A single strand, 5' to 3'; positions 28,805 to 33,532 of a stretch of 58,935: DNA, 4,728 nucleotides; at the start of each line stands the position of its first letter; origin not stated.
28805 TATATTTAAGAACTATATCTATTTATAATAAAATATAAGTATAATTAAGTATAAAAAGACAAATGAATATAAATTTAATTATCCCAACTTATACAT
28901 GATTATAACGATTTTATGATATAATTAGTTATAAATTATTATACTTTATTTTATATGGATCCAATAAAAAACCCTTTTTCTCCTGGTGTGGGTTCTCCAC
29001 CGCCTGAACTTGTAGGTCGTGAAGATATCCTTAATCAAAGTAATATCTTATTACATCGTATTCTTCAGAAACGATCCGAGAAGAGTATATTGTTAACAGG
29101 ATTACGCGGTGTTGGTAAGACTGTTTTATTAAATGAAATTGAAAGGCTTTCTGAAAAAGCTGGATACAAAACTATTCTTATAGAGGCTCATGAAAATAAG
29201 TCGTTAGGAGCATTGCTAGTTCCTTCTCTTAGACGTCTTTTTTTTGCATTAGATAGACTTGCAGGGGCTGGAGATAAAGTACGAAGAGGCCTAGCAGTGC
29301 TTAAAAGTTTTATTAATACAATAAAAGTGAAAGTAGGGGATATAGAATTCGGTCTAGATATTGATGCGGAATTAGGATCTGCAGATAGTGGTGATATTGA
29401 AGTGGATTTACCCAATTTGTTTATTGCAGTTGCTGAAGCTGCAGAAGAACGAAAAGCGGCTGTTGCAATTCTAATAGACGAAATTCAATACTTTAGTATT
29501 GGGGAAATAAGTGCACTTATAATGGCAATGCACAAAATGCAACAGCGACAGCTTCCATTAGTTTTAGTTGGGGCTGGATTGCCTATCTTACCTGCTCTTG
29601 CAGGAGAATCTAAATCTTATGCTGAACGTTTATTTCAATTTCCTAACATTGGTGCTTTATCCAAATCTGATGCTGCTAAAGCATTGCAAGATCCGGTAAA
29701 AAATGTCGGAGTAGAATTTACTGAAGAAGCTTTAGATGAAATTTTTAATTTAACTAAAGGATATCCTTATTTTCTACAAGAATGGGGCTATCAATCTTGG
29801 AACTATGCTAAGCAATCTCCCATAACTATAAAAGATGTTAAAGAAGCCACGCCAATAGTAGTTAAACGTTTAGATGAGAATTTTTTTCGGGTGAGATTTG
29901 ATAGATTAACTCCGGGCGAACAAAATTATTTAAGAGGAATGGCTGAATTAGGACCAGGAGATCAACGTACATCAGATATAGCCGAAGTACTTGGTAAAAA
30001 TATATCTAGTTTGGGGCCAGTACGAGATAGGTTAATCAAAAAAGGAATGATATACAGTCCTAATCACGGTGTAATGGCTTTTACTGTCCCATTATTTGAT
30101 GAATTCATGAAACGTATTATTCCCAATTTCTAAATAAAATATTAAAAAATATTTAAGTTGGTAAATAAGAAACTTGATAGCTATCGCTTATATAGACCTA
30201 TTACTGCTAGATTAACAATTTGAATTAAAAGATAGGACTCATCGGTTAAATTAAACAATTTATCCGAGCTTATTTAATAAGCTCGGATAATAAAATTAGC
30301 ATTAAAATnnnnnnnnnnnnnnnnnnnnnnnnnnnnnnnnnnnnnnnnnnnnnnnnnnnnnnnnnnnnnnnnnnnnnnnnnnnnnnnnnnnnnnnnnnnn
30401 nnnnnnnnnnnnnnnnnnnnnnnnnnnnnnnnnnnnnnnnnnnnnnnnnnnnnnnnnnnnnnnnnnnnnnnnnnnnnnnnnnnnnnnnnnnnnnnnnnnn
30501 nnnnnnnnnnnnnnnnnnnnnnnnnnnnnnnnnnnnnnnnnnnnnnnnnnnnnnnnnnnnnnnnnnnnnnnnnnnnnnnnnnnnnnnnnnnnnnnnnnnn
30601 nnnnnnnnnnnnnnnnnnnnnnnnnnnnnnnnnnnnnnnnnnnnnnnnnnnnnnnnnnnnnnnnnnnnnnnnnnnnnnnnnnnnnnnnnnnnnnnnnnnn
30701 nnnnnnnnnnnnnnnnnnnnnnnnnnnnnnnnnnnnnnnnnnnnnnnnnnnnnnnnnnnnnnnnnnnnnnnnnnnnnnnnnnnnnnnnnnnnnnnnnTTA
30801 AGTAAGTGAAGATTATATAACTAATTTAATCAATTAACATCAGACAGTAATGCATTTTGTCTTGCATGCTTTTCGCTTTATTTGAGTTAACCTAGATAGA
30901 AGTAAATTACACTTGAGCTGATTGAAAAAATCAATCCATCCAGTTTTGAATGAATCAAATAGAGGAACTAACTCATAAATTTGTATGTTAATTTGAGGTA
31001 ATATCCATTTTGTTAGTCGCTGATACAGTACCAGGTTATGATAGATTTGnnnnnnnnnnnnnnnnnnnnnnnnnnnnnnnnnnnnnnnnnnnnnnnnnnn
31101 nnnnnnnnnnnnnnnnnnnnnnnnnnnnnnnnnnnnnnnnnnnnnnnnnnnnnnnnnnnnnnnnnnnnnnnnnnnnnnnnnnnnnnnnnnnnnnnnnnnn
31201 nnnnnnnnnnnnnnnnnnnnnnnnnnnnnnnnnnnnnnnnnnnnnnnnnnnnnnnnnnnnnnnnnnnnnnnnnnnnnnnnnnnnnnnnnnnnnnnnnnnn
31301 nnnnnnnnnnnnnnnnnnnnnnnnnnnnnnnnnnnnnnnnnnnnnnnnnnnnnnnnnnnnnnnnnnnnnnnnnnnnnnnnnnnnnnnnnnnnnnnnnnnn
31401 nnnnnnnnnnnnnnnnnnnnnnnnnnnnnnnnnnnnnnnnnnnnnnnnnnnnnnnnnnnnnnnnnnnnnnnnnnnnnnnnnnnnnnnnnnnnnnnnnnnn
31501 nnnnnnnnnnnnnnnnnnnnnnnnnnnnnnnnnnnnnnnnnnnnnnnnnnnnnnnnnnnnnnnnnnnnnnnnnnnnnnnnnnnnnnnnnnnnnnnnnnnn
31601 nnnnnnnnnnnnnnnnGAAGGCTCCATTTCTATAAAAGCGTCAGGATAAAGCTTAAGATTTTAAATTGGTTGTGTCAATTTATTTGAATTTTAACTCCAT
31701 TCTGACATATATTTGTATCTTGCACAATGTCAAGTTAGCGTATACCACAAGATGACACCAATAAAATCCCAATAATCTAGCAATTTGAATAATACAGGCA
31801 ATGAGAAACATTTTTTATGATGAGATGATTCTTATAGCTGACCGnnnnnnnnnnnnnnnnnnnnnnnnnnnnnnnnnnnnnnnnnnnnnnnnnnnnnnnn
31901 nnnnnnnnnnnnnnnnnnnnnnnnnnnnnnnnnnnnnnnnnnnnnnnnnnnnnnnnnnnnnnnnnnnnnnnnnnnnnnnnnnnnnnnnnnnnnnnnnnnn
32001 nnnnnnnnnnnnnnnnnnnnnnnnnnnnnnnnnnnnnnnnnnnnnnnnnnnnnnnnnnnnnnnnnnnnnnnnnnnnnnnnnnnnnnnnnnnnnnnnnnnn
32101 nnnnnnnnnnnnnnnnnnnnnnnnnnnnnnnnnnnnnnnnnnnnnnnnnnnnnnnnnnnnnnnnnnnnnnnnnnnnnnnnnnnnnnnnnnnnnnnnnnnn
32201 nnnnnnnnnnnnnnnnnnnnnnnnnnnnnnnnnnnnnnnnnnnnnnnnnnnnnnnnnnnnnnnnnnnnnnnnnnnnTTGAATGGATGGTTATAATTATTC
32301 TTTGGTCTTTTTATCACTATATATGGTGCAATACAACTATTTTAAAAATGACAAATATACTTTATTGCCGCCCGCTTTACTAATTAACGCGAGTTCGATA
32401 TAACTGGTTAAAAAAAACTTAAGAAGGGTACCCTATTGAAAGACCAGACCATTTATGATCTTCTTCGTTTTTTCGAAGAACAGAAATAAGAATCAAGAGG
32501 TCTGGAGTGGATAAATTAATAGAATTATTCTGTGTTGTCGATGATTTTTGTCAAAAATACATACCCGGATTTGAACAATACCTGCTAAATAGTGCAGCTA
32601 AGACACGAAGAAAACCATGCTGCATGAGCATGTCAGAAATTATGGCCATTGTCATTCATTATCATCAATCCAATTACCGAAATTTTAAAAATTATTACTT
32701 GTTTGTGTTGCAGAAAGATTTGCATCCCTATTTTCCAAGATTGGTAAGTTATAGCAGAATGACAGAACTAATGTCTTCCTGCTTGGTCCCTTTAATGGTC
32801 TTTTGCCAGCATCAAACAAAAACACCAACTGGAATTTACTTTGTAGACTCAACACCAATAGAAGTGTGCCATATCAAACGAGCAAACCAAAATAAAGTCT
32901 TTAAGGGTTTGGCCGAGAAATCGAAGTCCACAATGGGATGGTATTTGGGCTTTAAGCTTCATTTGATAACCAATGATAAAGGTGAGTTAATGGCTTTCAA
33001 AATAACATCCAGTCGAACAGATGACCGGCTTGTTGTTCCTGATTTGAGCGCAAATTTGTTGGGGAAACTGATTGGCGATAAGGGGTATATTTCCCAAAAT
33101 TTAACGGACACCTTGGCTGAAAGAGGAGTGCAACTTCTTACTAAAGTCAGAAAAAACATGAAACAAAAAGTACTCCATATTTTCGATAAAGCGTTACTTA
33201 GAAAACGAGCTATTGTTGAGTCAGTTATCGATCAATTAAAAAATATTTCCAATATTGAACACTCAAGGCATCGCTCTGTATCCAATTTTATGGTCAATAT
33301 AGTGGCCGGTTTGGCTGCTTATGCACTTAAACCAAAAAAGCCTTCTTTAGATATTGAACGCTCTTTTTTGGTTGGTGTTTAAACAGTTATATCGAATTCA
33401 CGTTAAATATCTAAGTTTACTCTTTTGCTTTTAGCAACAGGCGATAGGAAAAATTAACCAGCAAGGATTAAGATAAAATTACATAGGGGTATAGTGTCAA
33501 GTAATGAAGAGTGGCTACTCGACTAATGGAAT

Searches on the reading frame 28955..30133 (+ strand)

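Call 63: search_protein_families(library=pfam, proteins=[window:28955-30133:+], max_evalue=0.0001)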
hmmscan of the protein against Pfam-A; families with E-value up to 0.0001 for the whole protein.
window:28955-30133:+ (392 aa): 4 families
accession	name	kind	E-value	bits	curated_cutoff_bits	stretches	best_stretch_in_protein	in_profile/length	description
PF13191.12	AAA_16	-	1.2e-13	52.3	32.6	1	18-205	1-167/167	AAA ATPase domain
PF13401.12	AAA_22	-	4.9e-09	37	27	1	41-207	4-123/130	AAA domain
PF01637.24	ATPase_2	-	8.8e-08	32.7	33.2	1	33-274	11-222/225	ATPase domain predominantly from Archaea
PF13173.12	AAA_14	-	5e-05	23.8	27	0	42-71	2-32/129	AAA domain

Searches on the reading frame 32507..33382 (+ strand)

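Call 63: search_protein_families(library=pfam, proteins=[window:32507-33382:+], max_evalue=0.0001)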
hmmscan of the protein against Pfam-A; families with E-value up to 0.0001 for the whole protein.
window:32507-33382:+ (291 aa): 2 families
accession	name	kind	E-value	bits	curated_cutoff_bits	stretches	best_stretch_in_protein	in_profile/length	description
PF13612.12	DDE_Tnp_1_3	-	5e-69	231.7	27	1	106-258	3-155/155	Transposase DDE domain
PF01609.27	DDE_Tnp_1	-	3.1e-19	69.9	23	1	108-274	4-200/200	Transposase DDE domain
